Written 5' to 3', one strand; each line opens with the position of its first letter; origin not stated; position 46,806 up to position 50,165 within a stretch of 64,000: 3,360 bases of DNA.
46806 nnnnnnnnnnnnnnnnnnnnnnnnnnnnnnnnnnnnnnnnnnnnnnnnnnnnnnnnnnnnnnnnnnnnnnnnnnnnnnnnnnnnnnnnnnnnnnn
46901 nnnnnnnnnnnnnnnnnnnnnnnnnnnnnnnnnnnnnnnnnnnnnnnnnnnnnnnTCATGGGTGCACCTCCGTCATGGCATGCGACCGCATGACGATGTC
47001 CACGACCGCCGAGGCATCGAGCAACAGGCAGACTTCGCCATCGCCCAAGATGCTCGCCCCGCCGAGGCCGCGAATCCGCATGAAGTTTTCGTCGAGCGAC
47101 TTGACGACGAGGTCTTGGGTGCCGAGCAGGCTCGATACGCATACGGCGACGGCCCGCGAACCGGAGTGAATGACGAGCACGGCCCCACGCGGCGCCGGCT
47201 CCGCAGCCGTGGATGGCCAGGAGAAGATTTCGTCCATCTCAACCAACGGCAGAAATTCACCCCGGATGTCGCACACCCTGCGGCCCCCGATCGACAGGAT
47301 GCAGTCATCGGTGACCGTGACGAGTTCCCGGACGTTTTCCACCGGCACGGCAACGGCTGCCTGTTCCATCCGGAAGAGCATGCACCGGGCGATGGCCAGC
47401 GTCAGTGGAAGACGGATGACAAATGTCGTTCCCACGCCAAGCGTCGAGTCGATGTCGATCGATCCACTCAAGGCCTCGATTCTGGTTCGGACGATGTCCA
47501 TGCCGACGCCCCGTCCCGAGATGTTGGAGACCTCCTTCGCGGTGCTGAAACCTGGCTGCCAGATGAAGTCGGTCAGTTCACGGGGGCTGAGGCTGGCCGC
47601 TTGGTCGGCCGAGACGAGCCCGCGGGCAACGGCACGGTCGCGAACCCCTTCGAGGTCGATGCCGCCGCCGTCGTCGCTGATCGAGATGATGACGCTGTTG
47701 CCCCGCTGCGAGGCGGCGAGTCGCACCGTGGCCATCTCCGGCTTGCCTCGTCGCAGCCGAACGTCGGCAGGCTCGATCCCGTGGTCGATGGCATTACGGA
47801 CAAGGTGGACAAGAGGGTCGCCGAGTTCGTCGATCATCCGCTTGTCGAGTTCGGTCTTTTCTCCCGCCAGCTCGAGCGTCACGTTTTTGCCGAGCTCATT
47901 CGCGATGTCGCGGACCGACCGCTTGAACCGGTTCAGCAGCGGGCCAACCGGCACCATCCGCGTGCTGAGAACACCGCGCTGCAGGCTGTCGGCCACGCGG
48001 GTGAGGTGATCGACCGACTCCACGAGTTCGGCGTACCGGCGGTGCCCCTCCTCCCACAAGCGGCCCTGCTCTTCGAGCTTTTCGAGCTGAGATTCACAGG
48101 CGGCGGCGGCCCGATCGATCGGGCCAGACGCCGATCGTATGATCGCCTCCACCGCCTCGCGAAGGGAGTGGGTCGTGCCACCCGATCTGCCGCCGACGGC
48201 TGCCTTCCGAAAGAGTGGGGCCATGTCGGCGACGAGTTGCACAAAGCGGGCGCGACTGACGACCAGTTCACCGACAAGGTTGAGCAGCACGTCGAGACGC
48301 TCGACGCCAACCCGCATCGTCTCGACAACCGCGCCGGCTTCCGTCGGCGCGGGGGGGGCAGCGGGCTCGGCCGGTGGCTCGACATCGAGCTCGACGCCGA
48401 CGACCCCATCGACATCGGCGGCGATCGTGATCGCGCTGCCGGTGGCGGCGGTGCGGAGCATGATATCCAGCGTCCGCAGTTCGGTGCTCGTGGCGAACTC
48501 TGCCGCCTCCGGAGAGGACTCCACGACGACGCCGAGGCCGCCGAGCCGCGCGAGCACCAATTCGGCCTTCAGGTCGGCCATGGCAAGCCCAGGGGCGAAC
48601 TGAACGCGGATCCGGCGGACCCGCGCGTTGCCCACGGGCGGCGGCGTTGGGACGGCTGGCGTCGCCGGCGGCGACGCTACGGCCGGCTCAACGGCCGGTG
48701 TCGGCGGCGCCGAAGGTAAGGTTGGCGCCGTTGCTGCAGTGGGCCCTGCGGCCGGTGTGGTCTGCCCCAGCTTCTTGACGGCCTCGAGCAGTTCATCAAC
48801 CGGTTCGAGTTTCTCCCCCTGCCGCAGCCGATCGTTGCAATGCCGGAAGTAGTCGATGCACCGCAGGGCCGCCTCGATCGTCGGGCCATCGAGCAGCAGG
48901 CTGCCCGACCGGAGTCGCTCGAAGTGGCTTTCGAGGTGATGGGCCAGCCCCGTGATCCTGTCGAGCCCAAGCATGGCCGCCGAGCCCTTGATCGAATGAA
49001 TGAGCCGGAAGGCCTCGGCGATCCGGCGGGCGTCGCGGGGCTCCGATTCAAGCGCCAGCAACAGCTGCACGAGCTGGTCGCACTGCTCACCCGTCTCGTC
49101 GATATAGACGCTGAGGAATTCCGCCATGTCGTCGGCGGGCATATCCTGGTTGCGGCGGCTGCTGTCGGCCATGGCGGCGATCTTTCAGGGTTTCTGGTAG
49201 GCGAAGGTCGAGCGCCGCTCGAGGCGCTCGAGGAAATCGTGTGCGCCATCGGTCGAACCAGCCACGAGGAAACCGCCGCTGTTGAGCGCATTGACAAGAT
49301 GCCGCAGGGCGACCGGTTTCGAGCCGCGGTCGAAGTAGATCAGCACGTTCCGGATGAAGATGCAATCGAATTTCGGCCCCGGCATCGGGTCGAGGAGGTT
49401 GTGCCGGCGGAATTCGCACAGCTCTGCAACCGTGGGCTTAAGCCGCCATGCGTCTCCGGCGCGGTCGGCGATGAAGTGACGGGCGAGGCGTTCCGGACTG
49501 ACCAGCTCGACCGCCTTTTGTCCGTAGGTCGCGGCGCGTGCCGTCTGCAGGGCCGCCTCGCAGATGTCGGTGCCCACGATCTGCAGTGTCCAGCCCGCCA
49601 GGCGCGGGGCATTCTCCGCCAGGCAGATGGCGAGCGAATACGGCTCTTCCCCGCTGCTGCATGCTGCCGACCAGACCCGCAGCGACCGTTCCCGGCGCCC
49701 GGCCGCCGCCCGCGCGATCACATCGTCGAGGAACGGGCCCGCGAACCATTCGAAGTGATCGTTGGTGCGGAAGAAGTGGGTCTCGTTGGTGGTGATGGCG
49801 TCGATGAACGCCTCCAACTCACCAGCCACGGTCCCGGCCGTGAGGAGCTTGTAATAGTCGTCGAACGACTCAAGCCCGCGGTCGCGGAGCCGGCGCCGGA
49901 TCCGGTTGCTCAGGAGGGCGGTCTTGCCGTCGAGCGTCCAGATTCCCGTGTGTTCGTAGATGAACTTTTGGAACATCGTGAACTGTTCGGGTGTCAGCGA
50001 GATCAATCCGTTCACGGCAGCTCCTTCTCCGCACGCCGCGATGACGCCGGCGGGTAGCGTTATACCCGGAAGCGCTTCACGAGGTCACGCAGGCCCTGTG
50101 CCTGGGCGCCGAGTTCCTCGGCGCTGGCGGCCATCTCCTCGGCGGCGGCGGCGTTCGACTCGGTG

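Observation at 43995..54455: Complete chemosensory operon whose last gene is a receiver-adenylate cyclase, implying a Che-type pathway with a cyclic-nucleotide output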

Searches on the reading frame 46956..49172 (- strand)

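Call 5: search_protein_families(library=pfam, proteins=[window:46956-49172:-])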
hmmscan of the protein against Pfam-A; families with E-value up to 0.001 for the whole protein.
window:46956-49172:- (738 aa): 4 families
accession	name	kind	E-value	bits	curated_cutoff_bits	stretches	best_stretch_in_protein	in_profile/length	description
PF01584.24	CheW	-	1.5e-21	76.9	23.5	1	597-725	2-135/138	CheW-like domain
PF02518.31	HATPase_c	-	1.2e-15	58.4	26.4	1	453-591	5-110/111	Histidine kinase-, DNA gyrase B-, and HSP90-like ATPase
PF01627.28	Hpt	-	6.4e-15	55.6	24.6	1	18-117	1-82/84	Hpt domain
PF02895.20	H-kinase_dim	-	8e-12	45.9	23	1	284-325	2-37/68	Signal transducing histidine kinase, homodimeric domain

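Call 9: search_protein_families(library=ncbifam, proteins=[window:46956-49172:-], max_evalue=0.01)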
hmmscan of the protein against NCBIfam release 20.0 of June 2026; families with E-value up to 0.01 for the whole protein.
window:46956-49172:- (738 aa): 35 families (the best 25 are shown)
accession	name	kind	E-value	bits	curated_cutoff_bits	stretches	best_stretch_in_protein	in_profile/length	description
NF041336.1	CheA_Halo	equivalog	2e-112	377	950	2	380-721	327-664/666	chemotaxis protein CheA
NF007835.0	PRK10547.1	equivalog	1.5e-102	344.3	793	3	380-727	316-660/670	chemotaxis protein CheA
NF046044.1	PnpS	equivalog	7.4e-10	38.4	400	1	550-589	351-390/390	two-component system histidine kinase PnpS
TIGR02956.1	TMAO_torS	equivalog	2.5e-09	35.8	676.5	1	540-593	633-685/967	TMAO reductase system sensor histidine kinase/response regulator TorS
TIGR02966.1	phoR_proteo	equivalog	2.9e-09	36.4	334.2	1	371-509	155-277/333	phosphate regulon sensor histidine kinase PhoR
NF010411.0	PRK13837.1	equivalog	2.9e-08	32.2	647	1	528-592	619-677/828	two-component system VirA-like sensor kinase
NF047874.1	MASE3_PAS_HK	subfamily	3e-08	32.9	560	1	550-595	585-630/655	MASE3 domain-containing sensor histidine kinase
NF008298.1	PRK11086.1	subfamily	1.1e-07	30.6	520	1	533-590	473-525/529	DcuS/MalK family sensor histidine kinase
NF008468.0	PRK11360.1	equivalog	4.2e-07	28.7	646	1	532-591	555-609/616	two-component system sensor histidine kinase AtoS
NF041947.1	LuxQ_Vibrio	equivalog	3.6e-06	25.2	1200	1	548-596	654-702/843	quorum-sensing autoinducer 2 sensor kinase/phosphatase LuxQ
NF007688.0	PRK10364.1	equivalog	4e-06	25.8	479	1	521-591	388-452/460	two-component system sensor histidine kinase ZraS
NF011874.0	PRK15347.1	equivalog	9e-06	24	852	1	549-593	573-617/921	two component system sensor kinase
NF045595.1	HK_scytonemin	equivalog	1.4e-05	23.7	865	1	542-590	587-635/637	scytonemin biosynthesis sensor histidine kinase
TIGR02916.1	PEP_his_kin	equivalog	3.7e-05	22.5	300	0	542-589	636-679/679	XrtA/PEP-CTERM system histidine kinase PrsK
NF033092.0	HK_WalK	equivalog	4e-05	22.4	725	1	550-590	554-594/594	cell wall metabolism sensor histidine kinase WalK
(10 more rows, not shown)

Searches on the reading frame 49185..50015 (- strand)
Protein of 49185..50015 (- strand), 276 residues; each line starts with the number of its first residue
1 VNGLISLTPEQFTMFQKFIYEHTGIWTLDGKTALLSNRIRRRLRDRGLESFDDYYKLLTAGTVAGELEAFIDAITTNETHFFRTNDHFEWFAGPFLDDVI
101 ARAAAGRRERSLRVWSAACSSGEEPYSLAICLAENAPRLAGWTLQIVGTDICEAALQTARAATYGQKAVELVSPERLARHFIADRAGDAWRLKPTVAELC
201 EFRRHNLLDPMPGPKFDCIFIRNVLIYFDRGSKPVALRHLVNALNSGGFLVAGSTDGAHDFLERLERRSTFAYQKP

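Call 5: search_protein_families(library=pfam, proteins=[window:49185-50015:-])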
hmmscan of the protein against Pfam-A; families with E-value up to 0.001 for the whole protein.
window:49185-50015:- (276 aa): 5 families
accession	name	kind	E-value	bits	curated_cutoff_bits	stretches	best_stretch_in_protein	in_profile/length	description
PF01739.24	CheR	-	6.4e-49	166.5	27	1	77-256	1-177/195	CheR methyltransferase, SAM binding domain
PF03705.20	CheR_N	-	5.7e-14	52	27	1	11-59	2-50/53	CheR methyltransferase, all-alpha domain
PF08242.18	Methyltransf_12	-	7.8e-06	27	30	1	185-250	36-98/98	Methyltransferase domain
PF08241.18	Methyltransf_11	-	5.1e-05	24.3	21.2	0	135-251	10-94/95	Methyltransferase domain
PF13649.12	Methyltransf_25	-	0.0003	21.8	27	0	200-248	48-97/97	Methyltransferase domain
